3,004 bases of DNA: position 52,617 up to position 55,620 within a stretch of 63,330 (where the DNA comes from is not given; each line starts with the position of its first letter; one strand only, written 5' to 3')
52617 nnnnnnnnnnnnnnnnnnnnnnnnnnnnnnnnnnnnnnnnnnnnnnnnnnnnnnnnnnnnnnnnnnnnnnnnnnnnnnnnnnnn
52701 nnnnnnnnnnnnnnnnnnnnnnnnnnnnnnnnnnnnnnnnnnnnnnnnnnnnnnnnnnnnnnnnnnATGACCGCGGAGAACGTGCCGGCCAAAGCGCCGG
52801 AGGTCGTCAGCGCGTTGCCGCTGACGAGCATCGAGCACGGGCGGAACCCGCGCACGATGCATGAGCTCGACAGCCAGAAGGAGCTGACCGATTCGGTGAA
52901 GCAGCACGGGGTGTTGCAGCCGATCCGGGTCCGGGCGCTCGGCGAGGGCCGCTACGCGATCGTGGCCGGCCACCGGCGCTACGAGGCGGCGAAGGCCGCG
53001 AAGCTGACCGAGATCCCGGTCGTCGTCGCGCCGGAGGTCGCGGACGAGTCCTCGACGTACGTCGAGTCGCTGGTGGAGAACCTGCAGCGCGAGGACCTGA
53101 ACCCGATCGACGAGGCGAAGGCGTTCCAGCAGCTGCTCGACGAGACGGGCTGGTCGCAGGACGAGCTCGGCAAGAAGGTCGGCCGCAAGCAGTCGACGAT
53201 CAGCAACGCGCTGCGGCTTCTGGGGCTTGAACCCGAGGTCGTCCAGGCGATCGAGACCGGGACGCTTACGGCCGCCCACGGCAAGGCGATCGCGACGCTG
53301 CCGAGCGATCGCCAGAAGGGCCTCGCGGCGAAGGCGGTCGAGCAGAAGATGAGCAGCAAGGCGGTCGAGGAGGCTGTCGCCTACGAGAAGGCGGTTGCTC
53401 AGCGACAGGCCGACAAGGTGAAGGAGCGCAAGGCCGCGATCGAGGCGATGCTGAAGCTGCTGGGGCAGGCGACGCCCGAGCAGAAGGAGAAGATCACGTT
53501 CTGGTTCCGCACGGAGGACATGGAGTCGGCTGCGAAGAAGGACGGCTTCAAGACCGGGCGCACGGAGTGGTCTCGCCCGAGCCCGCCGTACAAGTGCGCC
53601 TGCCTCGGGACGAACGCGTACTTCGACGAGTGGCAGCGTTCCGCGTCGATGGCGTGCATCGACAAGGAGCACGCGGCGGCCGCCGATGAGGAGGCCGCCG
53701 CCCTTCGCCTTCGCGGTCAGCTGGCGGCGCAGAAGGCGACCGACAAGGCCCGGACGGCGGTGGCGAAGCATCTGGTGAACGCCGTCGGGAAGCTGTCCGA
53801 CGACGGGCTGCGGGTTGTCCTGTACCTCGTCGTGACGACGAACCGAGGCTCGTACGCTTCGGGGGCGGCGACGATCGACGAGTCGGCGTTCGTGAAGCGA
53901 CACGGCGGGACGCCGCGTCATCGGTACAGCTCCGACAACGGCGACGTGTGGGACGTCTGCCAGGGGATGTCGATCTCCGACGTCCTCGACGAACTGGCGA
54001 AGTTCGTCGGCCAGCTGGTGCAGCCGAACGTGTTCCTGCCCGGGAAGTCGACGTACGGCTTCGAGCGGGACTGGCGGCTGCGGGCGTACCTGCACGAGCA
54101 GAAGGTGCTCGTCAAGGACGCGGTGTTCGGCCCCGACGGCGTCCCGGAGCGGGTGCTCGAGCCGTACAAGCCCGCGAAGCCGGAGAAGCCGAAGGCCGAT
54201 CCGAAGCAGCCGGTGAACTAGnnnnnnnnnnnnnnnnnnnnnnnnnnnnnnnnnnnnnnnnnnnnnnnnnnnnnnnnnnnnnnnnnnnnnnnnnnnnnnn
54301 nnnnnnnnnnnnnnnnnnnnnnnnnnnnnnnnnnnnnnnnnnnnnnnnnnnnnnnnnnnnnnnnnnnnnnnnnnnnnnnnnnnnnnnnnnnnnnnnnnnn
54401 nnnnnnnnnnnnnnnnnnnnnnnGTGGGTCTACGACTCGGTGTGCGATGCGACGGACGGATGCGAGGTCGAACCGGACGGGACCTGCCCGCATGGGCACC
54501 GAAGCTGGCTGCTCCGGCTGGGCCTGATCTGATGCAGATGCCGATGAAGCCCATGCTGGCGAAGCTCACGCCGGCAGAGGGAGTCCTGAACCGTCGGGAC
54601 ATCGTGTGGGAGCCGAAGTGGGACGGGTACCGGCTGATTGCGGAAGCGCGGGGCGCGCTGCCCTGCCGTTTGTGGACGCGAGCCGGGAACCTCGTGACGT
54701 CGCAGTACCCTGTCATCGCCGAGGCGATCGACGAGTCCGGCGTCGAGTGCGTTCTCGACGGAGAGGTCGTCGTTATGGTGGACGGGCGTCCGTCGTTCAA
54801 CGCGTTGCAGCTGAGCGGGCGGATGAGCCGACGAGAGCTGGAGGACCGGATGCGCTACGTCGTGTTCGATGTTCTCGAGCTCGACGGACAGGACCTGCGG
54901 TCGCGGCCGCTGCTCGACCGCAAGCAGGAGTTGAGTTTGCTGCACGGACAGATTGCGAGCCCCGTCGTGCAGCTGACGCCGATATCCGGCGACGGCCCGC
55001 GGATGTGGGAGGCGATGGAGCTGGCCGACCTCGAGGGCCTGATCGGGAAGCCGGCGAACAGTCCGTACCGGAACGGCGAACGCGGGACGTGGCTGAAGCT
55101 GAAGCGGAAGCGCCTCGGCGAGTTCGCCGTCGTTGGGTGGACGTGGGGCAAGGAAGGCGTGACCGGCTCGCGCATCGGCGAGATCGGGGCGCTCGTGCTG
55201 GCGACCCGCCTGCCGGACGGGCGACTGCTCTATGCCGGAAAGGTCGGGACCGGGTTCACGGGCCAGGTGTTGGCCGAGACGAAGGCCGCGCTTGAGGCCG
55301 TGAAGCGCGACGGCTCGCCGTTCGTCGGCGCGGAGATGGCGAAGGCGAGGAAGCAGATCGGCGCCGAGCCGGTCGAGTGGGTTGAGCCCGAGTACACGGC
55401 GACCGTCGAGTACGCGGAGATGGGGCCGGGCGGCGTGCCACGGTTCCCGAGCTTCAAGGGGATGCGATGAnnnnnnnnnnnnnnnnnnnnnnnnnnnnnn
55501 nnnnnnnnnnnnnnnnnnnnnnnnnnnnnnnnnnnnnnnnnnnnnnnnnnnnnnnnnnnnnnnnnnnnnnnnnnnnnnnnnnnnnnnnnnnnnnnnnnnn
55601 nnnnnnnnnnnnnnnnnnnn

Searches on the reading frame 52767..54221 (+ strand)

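Call 63: search_protein_families(library=pfam, proteins=[window:52767-54221:+], max_evalue=0.001)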
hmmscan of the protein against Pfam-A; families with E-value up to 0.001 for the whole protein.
window:52767-54221:+ (484 aa): 2 families
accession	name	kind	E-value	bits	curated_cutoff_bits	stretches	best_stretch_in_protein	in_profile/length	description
PF17762.8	HTH_ParB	-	1.1e-29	103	22.6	1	109-206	1-99/102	ParB HTH domain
PF02195.25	ParB_N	-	5.9e-21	74.8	26.3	1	15-107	4-95/95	ParB N-terminal domain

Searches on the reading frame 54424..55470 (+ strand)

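Call 63: search_protein_families(library=pfam, proteins=[window:54424-55470:+], max_evalue=0.001)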
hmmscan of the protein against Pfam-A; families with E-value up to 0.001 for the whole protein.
window:54424-55470:+ (348 aa): 4 families
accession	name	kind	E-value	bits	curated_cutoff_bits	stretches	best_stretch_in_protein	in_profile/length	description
PF01068.26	DNA_ligase_A_M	-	3.5e-24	86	26.2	1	43-227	1-204/204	ATP dependent DNA ligase domain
PF04679.21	DNA_ligase_A_C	-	4.2e-19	69.2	27.5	1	252-348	3-91/94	ATP dependent DNA ligase C terminal region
PF14743.12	DNA_ligase_OB_2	-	0.00018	21.9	28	0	325-348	43-66/66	DNA ligase OB-like domain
PF01331.24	mRNA_cap_enzyme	-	0.00019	21.7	29.6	0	139-168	86-115/194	mRNA capping enzyme, catalytic domain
